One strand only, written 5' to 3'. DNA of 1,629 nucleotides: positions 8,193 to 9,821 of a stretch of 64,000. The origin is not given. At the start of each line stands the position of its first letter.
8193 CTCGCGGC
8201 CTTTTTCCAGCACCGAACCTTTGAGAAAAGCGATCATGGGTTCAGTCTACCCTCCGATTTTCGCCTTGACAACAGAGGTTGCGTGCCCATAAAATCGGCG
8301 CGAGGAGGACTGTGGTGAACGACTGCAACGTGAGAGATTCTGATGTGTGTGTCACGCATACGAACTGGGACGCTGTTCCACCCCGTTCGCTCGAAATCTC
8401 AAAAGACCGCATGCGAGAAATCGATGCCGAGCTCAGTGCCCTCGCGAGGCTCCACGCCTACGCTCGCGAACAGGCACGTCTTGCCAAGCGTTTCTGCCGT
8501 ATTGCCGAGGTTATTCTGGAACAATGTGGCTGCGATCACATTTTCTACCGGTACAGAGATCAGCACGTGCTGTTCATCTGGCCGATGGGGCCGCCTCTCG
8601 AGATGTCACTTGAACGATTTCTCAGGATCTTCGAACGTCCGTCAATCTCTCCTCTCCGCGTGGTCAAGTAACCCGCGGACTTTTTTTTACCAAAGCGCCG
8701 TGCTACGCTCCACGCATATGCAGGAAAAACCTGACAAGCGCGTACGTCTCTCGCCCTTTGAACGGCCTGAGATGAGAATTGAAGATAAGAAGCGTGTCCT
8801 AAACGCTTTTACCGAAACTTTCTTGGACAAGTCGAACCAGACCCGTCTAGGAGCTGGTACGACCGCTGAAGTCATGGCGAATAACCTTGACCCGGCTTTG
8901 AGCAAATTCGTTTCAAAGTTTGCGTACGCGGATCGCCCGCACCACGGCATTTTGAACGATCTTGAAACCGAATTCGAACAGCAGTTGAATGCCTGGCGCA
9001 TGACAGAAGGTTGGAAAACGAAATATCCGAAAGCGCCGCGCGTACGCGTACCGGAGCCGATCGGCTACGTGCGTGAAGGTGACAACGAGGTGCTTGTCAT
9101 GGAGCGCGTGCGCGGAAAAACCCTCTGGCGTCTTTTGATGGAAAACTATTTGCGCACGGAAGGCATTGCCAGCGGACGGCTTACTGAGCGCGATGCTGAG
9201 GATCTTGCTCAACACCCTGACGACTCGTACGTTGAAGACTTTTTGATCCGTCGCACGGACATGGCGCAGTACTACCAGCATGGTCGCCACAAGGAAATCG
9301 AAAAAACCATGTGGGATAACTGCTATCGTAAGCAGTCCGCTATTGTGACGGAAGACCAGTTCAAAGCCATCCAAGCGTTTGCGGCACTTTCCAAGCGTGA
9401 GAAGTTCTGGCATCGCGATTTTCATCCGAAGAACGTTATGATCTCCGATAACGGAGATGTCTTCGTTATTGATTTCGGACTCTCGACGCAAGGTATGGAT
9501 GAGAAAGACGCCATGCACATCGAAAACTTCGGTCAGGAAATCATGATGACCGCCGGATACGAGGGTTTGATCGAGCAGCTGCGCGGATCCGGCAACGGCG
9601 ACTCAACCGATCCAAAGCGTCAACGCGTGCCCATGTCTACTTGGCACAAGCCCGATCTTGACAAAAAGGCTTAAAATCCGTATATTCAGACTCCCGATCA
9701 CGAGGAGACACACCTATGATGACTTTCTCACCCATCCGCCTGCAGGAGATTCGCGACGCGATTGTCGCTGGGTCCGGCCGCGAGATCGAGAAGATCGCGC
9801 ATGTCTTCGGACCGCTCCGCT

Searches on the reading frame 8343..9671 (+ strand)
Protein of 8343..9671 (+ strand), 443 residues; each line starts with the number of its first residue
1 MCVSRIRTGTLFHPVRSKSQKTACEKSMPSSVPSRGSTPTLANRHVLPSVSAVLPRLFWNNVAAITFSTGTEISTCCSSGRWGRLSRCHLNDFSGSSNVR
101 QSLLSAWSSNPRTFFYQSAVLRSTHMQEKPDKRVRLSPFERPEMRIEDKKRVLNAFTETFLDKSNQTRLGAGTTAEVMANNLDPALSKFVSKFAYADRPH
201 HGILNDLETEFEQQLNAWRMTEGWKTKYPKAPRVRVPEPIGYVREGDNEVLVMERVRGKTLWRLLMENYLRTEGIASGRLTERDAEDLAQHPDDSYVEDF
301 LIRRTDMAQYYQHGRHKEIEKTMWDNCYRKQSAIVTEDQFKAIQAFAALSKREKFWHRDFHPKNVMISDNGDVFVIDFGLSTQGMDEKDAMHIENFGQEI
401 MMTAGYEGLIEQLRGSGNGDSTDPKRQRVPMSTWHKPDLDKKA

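Call 9: search_protein_families(library=pfam, proteins=[window:8343-9671:+], max_evalue=0.001)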
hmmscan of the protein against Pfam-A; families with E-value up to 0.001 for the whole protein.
window:8343-9671:+ (443 aa): 4 families
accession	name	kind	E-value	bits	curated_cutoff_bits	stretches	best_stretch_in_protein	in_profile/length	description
PF01636.29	APH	-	2.5e-10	41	23.2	1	232-384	52-200/239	Phosphotransferase enzyme family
PF00069.31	Pkinase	-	1.4e-07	31.6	31.7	1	344-389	109-153/263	Protein kinase domain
PF03109.22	ABC1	-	4.8e-07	29.6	22.9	0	342-384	175-217/244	ABC1 atypical kinase-like domain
PF07714.23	PK_Tyr_Ser-Thr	-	9.7e-05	22.2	23.1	1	240-389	67-157/258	Protein tyrosine and serine/threonine kinase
